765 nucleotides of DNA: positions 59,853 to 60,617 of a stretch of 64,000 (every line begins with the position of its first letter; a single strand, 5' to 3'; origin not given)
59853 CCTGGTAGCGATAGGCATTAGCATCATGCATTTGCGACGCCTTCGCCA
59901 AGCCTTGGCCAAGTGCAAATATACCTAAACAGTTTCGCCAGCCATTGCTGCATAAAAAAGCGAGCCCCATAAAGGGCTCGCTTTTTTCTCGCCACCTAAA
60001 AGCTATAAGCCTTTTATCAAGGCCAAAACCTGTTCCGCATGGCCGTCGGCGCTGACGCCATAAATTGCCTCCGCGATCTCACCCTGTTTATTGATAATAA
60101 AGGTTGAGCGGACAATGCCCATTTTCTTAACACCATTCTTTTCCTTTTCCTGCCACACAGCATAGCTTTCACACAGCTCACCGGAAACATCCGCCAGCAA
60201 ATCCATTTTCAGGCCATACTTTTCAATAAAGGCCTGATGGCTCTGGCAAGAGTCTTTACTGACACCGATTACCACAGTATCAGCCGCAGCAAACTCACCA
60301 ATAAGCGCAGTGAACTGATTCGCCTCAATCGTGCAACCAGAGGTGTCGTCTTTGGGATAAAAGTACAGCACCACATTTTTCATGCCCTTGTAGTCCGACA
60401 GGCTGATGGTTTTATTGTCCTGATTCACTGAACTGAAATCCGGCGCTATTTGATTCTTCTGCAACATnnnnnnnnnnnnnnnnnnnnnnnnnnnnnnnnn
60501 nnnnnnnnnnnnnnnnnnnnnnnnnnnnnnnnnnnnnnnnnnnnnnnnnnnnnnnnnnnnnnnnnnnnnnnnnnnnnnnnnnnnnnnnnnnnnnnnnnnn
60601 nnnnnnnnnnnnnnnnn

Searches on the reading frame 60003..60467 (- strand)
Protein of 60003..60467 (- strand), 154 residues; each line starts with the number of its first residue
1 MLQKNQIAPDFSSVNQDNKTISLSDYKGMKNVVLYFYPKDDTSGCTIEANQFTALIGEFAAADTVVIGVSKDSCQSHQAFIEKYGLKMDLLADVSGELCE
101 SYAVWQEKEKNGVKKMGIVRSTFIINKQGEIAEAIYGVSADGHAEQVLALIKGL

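Call 62: search_protein_families(library=pfam, proteins=[window:60003-60467:-], max_evalue=0.00001)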
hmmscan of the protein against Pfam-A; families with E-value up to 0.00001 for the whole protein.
window:60003-60467:- (154 aa): 2 families
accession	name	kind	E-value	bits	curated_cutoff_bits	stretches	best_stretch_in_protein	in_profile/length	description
PF00578.27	AhpC-TSA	-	8.8e-38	129.5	26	1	6-133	3-123/124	AhpC/TSA family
PF08534.16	Redoxin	-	2.5e-18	66.7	26.6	1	5-144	3-144/148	Redoxin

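Call 97: find_encoding_contigs(protein=window:60003-60467:-, flank=10000, max_places=4)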
Protein window:60003-60467:- (154 aa): 2 contigs read that carry it; 2 places shown.
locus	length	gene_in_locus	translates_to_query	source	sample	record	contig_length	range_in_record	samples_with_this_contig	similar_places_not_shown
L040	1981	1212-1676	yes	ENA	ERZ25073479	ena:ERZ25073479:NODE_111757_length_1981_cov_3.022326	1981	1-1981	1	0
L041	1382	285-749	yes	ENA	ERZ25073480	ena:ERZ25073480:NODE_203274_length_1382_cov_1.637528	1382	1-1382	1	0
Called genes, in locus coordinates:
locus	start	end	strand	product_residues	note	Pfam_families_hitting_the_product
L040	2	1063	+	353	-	?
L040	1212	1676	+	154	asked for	PF00578:AhpC-TSA, PF08534:Redoxin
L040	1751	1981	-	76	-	?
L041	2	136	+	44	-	?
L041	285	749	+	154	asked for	PF00578:AhpC-TSA, PF08534:Redoxin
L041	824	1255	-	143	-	-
